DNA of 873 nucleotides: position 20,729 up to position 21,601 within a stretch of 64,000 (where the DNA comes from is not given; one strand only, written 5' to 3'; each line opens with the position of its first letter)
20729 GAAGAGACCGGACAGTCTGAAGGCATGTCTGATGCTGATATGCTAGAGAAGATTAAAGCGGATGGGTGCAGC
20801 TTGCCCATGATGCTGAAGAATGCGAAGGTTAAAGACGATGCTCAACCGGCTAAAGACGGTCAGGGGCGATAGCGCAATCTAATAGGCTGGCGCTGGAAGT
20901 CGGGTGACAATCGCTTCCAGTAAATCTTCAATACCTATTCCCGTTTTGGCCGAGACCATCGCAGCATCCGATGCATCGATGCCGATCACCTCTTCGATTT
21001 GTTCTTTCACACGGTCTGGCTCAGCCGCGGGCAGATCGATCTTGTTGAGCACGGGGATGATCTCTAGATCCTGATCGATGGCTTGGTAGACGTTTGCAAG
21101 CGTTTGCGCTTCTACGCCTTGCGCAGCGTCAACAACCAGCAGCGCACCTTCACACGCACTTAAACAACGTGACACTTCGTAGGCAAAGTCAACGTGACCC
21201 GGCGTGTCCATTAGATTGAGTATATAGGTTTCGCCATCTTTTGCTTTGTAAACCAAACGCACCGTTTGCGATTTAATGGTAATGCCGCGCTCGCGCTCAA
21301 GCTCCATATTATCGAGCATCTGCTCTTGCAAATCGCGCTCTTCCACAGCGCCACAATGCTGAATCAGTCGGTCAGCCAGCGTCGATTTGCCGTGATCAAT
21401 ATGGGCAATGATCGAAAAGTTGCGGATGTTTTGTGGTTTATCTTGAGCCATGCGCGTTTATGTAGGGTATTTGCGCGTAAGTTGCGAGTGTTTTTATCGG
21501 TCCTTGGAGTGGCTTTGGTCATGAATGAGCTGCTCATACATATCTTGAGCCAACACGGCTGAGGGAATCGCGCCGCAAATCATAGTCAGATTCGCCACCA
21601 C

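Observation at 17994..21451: lepA (EF4) is split at the G-domain/domain II linker by a 1.65 kb insertion, with both halves intact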

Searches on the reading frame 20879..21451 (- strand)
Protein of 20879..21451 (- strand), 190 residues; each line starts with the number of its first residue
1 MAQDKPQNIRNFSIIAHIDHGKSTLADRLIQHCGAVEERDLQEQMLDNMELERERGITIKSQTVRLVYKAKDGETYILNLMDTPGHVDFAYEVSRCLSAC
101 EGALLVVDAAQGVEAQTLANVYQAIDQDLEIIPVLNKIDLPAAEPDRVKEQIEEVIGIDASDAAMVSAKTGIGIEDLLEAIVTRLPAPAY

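Call 6: search_protein_families(library=pfam, proteins=[window:20879-21451:-], max_evalue=0.01)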
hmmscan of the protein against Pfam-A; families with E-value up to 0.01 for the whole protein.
window:20879-21451:- (190 aa): 8 families
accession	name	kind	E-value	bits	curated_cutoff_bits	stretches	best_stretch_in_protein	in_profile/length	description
PF00009.33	GTP_EFTU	-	8.5e-58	195.5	26.5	1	8-186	2-187/188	Elongation factor Tu GTP binding domain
PF00071.28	Ras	-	6.7e-05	23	21.6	1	70-185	42-160/162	Ras family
PF01926.29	MMR_HSR1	-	7.7e-05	23.2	21.9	1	19-137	9-113/113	50S ribosome-binding GTPase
PF16897.10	MMR_HSR1_Xtn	-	0.00016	22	35.2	1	127-185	54-104/106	C-terminal region of MMR_HSR1 domain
PF08477.19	Roc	-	0.00047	20.8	27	1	53-139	30-119/119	Ras of Complex, Roc, domain of DAPkinase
PF00735.24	Septin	-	0.0006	19.6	26.2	0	18-89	13-75/280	Septin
PF03193.22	RsgA_GTPase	-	0.001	19.3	30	0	103-181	26-104/174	RsgA GTPase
PF09439.16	SRPRB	-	0.0096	15.8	25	0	32-153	26-135/178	Signal recognition particle receptor beta subunit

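Call 12: find_homologous_proteins(query=window:20879-21451:-)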
Query window:20879-21451:- (190 aa): 8000 proteins with E <= 0.001 among 8000 candidates; the best 120 are listed.
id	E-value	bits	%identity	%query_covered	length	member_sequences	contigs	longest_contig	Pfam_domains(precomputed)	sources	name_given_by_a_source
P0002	1.4e-101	356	90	96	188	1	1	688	PF01926.30,PF00009.34,PF00071.29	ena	-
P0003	3.9e-100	351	92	95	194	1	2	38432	PF00009.34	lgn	-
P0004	4.2e-100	351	92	95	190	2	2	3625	PF00009.34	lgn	-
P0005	1.6e-99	349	88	99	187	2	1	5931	PF00009.34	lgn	-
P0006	3.3e-99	348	92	95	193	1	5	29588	PF00009.34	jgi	jgi:GTP-binding protein LepA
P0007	5.2e-99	347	88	95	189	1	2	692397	PF00009.34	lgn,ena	-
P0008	5.6e-99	347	89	95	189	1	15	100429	PF00009.34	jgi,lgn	jgi:GTP-binding protein LepA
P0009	5.7e-99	347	87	95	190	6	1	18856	PF00009.34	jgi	jgi:GTP-binding protein LepA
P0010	1.1e-98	346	90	95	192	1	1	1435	PF00009.34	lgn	-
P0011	2.9e-98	345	89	95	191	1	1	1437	PF00009.34,PF00071.29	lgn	-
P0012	3.4e-98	345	87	95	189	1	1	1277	PF00009.34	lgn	-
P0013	4.6e-98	344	89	95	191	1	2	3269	PF00009.34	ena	-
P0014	5.3e-98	344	85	95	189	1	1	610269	PF00009.34,PF00071.29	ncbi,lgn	-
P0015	6.2e-98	344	87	99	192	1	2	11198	PF00009.34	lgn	-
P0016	9.4e-98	343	89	95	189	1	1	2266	PF00009.34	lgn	-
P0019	1.9e-97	342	86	97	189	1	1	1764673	PF00009.34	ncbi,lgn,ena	-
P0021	9.5e-97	340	88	96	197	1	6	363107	PF00009.34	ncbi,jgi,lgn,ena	-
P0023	3.4e-96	338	88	95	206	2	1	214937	PF00009.34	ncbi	-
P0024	4.0e-96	338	87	95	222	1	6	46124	PF00009.34,PF00071.29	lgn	-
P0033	8.6e-94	330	86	95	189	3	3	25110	PF00009.34,PF00071.29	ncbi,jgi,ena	-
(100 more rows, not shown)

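Call 14: find_encoding_contigs(protein=P0019, flank=8000, max_places=2)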
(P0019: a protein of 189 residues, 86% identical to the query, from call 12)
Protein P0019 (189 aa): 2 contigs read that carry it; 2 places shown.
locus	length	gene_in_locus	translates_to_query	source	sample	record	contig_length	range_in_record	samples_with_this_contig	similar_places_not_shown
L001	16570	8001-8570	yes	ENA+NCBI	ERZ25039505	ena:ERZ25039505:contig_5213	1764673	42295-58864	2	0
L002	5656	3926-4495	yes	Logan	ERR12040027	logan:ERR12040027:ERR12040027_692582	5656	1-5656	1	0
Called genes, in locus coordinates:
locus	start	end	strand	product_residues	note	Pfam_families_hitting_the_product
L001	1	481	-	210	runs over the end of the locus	PF11233:DUF3035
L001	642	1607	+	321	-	PF01699:Na_Ca_ex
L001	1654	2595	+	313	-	PF07549:Sec_GG (weak), PF02355:SecD_SecF_C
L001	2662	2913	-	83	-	-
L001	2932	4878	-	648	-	PF06480:FtsH_ext, PF06068:TIP49 (faint), PF00004:AAA, PF07728:AAA_5 (weak), PF17862:AAA_lid_3, PF01434:Peptidase_M41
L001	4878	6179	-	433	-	PF01171:ATP_bind_3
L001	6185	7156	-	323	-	PF16331:TolA_bind_tri, PF12895:ANAPC3 (faint), PF07719:TPR_2 (faint), PF13174:TPR_6 (faint)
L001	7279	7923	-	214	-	PF00730:HhH-GPD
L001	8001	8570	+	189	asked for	PF00009:GTP_EFTU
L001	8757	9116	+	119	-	-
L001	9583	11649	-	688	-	PF00289:Biotin_carb_N, PF02222:ATP-grasp, PF02786:CPSase_L_D2, PF07478:Dala_Dala_lig_C, PF02785:Biotin_carb_C, PF18140:PCC_BT, PF00364:Biotin_lipoyl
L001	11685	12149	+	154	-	-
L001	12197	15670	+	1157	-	PF02811:PHP, PF07733:DNA_pol3_alpha, PF17657:DNA_pol3_finger, PF14579:HHH_6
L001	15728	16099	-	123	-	-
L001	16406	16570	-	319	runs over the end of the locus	PF00482:T2SSF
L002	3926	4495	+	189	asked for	PF00009:GTP_EFTU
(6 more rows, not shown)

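Call 15: find_encoding_contigs(protein=P0014, flank=8000, max_places=2)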
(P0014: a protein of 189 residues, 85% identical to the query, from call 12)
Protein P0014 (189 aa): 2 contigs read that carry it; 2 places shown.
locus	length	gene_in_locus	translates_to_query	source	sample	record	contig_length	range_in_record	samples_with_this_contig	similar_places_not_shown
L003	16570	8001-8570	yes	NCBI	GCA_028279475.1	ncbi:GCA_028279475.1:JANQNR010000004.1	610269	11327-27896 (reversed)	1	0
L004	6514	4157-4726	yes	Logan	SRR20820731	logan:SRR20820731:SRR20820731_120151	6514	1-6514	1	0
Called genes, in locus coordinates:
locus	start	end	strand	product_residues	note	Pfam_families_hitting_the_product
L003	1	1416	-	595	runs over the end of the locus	PF01368:DHH, PF02272:DHHA1, PF17768:RecJ_OB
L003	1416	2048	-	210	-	PF00226:DnaJ (weak)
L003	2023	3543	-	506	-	PF13541:ChlI, PF00493:MCM (faint), PF01078:Mg_chelatase, PF00158:Sigma54_activat (weak), PF07728:AAA_5 (faint), PF13335:Mg_chelatase_C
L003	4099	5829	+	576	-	PF00512:HisKA, PF02518:HATPase_c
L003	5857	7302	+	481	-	PF05426:Alginate_lyase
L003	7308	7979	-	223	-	PF00730:HhH-GPD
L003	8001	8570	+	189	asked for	PF00009:GTP_EFTU, PF00071:Ras (faint)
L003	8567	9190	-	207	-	-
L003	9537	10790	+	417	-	PF03144:GTP_EFTU_D2, PF14492:EFG_III, PF00679:EFG_C, PF06421:LepA_C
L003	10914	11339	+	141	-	-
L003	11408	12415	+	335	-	-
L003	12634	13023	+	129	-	PF00903:Glyoxalase (weak)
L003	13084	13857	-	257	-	PF07963:N_methyl (weak)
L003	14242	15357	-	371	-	PF01702:TGT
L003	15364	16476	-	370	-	PF01926:MMR_HSR1, PF02421:FeoB_N (weak), PF06071:YchF-GTPase_C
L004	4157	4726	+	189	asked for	PF00009:GTP_EFTU, PF00071:Ras (faint)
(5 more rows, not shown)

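Call 17: find_encoding_contigs(protein=P0007, flank=8000, max_places=2)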
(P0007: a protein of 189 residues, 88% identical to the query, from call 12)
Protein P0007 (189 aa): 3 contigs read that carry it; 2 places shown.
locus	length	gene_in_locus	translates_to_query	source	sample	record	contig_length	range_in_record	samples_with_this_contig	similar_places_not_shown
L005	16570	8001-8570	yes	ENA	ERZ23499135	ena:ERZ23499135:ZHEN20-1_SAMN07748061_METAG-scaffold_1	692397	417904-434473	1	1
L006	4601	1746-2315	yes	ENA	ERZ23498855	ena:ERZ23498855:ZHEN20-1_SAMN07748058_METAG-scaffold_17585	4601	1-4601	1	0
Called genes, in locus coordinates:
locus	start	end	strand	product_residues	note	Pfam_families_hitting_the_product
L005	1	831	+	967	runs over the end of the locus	PF00460:Flg_bb_rod, PF22692:LlgE_F_G_D1, PF07559:FlgE_D2, PF06429:Flg_bbr_C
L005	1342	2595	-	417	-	PF03144:GTP_EFTU_D2, PF14492:EFG_III (weak), PF00679:EFG_C, PF06421:LepA_C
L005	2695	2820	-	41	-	-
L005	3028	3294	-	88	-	-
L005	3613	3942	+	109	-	PF10877:DUF2671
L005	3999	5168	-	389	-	PF01764:Lipase_3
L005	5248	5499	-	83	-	-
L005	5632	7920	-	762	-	-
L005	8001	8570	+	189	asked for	PF00009:GTP_EFTU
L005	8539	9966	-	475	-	-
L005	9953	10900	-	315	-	PF02463:SMC_N (faint), PF13476:AAA_23 (faint), PF00005:ABC_tran, PF13304:AAA_21 (weak)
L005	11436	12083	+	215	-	PF13417:GST_N_3, PF13409:GST_N_2, PF04399:Glutaredoxin2_C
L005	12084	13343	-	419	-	PF14450:FtsA (weak), PF02491:SHS2_FTSA, PF11104:PilM_2 (weak), PF06723:MreB_Mbl (weak), PF14450:FtsA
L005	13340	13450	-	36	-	-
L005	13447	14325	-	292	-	PF08478:POTRA_1, PF03799:FtsQ_DivIB_C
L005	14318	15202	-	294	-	PF01820:Dala_Dala_lig_N, PF07478:Dala_Dala_lig_C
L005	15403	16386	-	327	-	PF01565:FAD_binding_4, PF02873:MurB_C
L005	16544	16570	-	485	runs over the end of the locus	PF01225:Mur_ligase, PF08245:Mur_ligase_M, PF02875:Mur_ligase_C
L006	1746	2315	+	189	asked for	PF00009:GTP_EFTU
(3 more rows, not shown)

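Call 18: find_encoding_contigs(protein=P0021, flank=8000, max_places=3)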
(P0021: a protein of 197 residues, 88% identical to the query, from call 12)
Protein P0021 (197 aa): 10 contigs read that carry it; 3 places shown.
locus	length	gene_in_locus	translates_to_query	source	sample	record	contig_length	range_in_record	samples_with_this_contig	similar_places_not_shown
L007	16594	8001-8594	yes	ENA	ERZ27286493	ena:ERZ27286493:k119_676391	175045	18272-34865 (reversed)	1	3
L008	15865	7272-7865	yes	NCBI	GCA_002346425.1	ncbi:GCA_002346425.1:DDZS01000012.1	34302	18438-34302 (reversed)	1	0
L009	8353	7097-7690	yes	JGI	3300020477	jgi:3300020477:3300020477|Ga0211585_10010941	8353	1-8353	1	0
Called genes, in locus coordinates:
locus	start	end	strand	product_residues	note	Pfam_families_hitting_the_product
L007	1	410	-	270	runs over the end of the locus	-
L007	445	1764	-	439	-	-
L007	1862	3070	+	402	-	PF01266:DAO (weak), PF01494:FAD_binding_3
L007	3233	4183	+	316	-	PF00535:Glycos_transf_2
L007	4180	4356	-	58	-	-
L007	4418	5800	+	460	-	PF02386:TrkH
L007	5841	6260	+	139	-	PF04379:DUF525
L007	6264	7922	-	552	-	-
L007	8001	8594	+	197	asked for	PF00009:GTP_EFTU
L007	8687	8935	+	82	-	-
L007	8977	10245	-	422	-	-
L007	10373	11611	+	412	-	PF03144:GTP_EFTU_D2, PF14492:EFG_III (weak), PF00679:EFG_C, PF06421:LepA_C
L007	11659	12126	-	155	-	-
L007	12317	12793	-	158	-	-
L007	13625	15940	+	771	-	PF13491:FtsK_4TM, PF17854:FtsK_alpha, PF01580:FtsK_SpoIIIE, PF09397:FtsK_gamma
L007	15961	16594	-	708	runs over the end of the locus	-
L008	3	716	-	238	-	?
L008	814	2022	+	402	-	PF01266:DAO (weak), PF01494:FAD_binding_3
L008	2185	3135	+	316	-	PF00535:Glycos_transf_2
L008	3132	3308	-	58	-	-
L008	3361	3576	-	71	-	-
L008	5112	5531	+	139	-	PF04379:DUF525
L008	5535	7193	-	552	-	-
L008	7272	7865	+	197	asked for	PF00009:GTP_EFTU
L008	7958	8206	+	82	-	-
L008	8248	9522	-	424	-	-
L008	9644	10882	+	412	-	PF03144:GTP_EFTU_D2, PF14492:EFG_III (weak), PF00679:EFG_C, PF06421:LepA_C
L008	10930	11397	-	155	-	-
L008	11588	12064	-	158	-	-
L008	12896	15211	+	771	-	PF13491:FtsK_4TM, PF17854:FtsK_alpha, PF01580:FtsK_SpoIIIE, PF09397:FtsK_gamma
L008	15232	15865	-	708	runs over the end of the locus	-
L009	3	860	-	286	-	?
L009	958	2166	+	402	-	PF01266:DAO (weak), PF01494:FAD_binding_3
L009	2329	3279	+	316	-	PF00535:Glycos_transf_2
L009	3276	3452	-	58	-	-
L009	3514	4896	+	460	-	PF02386:TrkH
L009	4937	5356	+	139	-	PF04379:DUF525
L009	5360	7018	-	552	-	-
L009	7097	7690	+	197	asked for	PF00009:GTP_EFTU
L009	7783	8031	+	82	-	-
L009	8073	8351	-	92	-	?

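Call 19: find_related_loci(query=window:20879-21451:-, collection=genome_contigs, flank=10000)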
Query window:20879-21451:- (190 aa) in genome_contigs; peptide patterns used: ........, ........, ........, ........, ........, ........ (x = any residue, [..] = any of these).
600 stretches matched a pattern (row limit reached: there are more); 586 encode a relative of the query (tblastn E <= 1e-3); the best 80 are kept; 80 distinct loci.
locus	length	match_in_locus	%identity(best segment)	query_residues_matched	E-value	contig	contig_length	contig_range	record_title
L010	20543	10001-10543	93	8-188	3e-110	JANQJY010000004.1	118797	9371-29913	MAG: Rickettsiales bacterium isolate PL25a_bin.132 k99_2865945, whole genome shotgun sequence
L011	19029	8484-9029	85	7-188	3e-104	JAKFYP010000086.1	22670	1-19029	MAG: Alphaproteobacteria bacterium isolate ND5_Bin_71 ND5_0001627, whole genome shotgun sequence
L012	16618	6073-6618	83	7-188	8e-101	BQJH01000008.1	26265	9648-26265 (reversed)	MAG: Hyphococcus sp. DHS20C05 DNA, sequence008, whole genome shotgun sequence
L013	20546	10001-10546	81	7-188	3e-100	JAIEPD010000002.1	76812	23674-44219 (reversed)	MAG: Alphaproteobacteria bacterium isolate co.spades.DASTOOL.1kb_160 c_000000444065, whole genome shotgun sequence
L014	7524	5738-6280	82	8-188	4e-100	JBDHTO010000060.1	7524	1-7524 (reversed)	MAG: Alphaproteobacteria bacterium isolate AS-MESO-OLR.338 NODE_36029_length_7524_cov_24.644286, whole genome shotgun se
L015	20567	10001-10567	78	1-188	1e-99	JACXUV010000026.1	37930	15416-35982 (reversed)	MAG: Rhodobacterales bacterium isolate DE15.006 scaffold_123, whole genome shotgun sequence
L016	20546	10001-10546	81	7-188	8e-100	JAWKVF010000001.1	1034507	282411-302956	MAG: Parvularculaceae bacterium isolate AC2.67 AC2.67.fa-1, whole genome shotgun sequence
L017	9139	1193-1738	81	7-188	6e-100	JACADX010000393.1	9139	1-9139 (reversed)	MAG: Parvularculaceae bacterium isolate L.E.AP.13 k119_2149760, whole genome shotgun sequence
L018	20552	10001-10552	80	5-188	6e-100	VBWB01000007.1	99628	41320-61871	MAG: Stygiobacter sp. isolate X1_MaxBin.003 scaffold_81, whole genome shotgun sequence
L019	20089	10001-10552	80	5-188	2e-99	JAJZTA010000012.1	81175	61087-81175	MAG: Proteobacteria bacterium isolate SKS3.bin62 NODE_407_length_81175_cov_3.717513, whole genome shotgun sequence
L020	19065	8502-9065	79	1-188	4e-99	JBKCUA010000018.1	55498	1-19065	MAG: Holosporales bacterium isolate samp_2047_metabat2_622 samp_2047_2511624, whole genome shotgun sequence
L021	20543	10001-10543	82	8-188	5e-99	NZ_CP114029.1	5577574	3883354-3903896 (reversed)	Jiella pelagia strain HL-NP1 chromosome, complete genome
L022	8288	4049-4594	77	7-188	5e-99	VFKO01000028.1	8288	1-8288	MAG: Rhodobiaceae bacterium isolate Bin_29_10 c_000001026613, whole genome shotgun sequence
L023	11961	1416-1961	81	7-188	2e-98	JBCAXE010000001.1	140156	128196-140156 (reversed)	MAG: Pseudomonadota bacterium isolate J06555_11 NODE_1_length_140156_cov_7.395227, whole genome shotgun sequence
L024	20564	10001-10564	79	1-188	8e-99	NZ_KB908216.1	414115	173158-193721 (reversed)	Pannonibacter phragmitetus DSM 14782 H163DRAFT_scaffold00002.2, whole genome shotgun sequence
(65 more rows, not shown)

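Call 25: find_encoding_contigs(protein=P0003, flank=8000, max_places=2)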
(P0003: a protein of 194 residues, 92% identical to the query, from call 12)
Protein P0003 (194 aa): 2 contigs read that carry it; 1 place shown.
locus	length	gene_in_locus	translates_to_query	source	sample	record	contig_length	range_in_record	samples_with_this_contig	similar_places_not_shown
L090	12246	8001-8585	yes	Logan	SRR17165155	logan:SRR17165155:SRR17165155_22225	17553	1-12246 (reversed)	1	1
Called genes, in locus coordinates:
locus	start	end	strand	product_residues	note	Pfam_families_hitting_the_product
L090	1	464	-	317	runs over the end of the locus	PF00535:Glycos_transf_2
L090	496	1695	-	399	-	PF01266:DAO (weak), PF01494:FAD_binding_3, PF07992:Pyr_redox_2 (faint)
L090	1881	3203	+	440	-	PF00909:Ammonium_transp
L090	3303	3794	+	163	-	-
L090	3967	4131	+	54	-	-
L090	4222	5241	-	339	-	PF13439:Glyco_transf_4, PF13579:Glyco_trans_4_4 (weak), PF00534:Glycos_transf_1, PF13692:Glyco_trans_1_4, PF20706:GT4-conflict (weak)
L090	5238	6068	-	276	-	PF00149:Metallophos, PF12850:Metallophos_2 (faint)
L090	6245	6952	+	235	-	-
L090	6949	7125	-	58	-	-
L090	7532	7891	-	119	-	-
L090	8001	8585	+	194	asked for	PF00009:GTP_EFTU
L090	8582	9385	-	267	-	-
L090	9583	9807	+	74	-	-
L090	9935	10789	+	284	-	PF21088:MS_channel_1st (weak), PF00924:MS_channel_2nd, PF21082:MS_channel_3rd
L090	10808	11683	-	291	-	-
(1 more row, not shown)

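Call 26: find_encoding_contigs(protein=P0006, flank=8000, max_places=3)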
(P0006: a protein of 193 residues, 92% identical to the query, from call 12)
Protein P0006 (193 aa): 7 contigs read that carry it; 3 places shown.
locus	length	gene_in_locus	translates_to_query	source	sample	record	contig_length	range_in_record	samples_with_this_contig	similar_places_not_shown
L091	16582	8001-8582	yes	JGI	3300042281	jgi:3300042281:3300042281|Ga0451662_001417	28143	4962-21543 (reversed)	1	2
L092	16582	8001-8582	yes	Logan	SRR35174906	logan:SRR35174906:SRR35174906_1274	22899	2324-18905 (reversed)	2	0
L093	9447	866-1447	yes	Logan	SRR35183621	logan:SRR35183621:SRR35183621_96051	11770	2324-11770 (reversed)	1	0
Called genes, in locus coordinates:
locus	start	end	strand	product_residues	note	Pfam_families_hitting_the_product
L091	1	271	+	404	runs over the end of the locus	PF01266:DAO (weak), PF01494:FAD_binding_3, PF03486:HI0933_like (faint), PF05834:Lycopene_cycl (faint), PF07992:Pyr_redox_2 (faint), PF08491:SE (weak)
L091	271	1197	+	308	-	PF00535:Glycos_transf_2, PF10111:Glyco_tranf_2_2 (weak), PF13641:Glyco_tranf_2_3 (weak)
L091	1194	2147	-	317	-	-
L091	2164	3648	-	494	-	PF01471:PG_binding_1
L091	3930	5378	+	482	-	PF02386:TrkH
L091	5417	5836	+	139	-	PF04379:DUF525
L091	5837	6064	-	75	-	-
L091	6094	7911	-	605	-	-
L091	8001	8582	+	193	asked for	PF00009:GTP_EFTU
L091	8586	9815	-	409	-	-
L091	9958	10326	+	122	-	-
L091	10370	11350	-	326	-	-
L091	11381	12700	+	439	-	PF22042:EF-G_D2 (faint), PF03144:GTP_EFTU_D2, PF14492:EFG_III (weak), PF00679:EFG_C, PF06421:LepA_C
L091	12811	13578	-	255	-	-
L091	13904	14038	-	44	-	-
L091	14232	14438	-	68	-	-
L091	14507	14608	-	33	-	-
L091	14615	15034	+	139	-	-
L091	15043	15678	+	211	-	-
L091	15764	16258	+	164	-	-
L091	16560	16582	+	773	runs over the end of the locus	PF13491:FtsK_4TM, PF17854:FtsK_alpha, PF01580:FtsK_SpoIIIE, PF09397:FtsK_gamma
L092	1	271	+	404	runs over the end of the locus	PF01266:DAO (weak), PF01494:FAD_binding_3, PF03486:HI0933_like (faint), PF05834:Lycopene_cycl (faint), PF07992:Pyr_redox_2 (faint), PF08491:SE (weak)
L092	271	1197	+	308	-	PF00535:Glycos_transf_2, PF10111:Glyco_tranf_2_2 (weak), PF13641:Glyco_tranf_2_3 (weak)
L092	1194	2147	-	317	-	-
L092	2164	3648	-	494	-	PF01471:PG_binding_1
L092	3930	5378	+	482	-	PF02386:TrkH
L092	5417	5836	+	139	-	PF04379:DUF525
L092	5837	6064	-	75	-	-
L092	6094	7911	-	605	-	-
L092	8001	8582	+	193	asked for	PF00009:GTP_EFTU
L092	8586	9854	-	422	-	-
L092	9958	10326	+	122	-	-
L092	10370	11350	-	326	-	-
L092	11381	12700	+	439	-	PF22042:EF-G_D2 (faint), PF03144:GTP_EFTU_D2, PF14492:EFG_III (weak), PF00679:EFG_C, PF06421:LepA_C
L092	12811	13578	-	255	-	-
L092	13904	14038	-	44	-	-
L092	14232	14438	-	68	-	-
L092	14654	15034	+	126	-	-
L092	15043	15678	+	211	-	-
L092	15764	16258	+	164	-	-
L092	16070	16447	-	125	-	-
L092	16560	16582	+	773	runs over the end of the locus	PF13491:FtsK_4TM, PF17854:FtsK_alpha, PF01580:FtsK_SpoIIIE, PF09397:FtsK_gamma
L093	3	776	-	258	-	?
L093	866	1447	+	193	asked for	PF00009:GTP_EFTU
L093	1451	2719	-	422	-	-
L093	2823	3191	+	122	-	-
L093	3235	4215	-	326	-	-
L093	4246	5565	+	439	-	PF22042:EF-G_D2 (faint), PF03144:GTP_EFTU_D2, PF14492:EFG_III (weak), PF00679:EFG_C, PF06421:LepA_C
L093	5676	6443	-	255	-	-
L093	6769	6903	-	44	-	-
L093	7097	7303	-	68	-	-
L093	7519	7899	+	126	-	-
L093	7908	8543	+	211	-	-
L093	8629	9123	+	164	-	-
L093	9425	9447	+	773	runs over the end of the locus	PF13491:FtsK_4TM, PF17854:FtsK_alpha, PF01580:FtsK_SpoIIIE, PF09397:FtsK_gamma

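Call 27: find_encoding_contigs(protein=P0008, flank=8000, max_places=4)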
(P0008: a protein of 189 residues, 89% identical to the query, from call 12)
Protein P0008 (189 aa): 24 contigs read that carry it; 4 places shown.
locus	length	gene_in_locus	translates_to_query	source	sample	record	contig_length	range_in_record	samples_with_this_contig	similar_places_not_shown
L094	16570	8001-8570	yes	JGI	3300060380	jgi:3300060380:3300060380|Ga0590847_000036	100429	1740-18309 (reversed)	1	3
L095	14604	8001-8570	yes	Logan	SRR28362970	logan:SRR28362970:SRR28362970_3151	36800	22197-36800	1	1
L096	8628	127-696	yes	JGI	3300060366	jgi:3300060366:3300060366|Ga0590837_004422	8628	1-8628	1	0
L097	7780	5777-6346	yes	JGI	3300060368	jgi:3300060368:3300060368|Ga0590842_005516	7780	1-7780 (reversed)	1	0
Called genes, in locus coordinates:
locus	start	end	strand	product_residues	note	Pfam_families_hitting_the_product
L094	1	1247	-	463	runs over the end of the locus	PF02696:SelO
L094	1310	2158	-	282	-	PF05552:MS_channel_1st_1 (weak), PF21088:MS_channel_1st (weak), PF00924:MS_channel_2nd, PF21082:MS_channel_3rd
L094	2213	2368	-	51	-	-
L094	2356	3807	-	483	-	PF02386:TrkH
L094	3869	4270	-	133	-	-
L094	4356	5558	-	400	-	PF01266:DAO (weak), PF01494:FAD_binding_3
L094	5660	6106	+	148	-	-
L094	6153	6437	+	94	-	-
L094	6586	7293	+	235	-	-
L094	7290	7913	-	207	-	-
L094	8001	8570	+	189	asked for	PF00009:GTP_EFTU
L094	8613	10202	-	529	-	PF01935:DUF87, PF05872:HerA_C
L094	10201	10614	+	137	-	PF11075:DUF2780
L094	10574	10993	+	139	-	PF07411:DUF1508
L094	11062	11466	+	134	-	PF04379:DUF525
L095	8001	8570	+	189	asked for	PF00009:GTP_EFTU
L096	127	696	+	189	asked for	PF00009:GTP_EFTU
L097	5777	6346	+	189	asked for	PF00009:GTP_EFTU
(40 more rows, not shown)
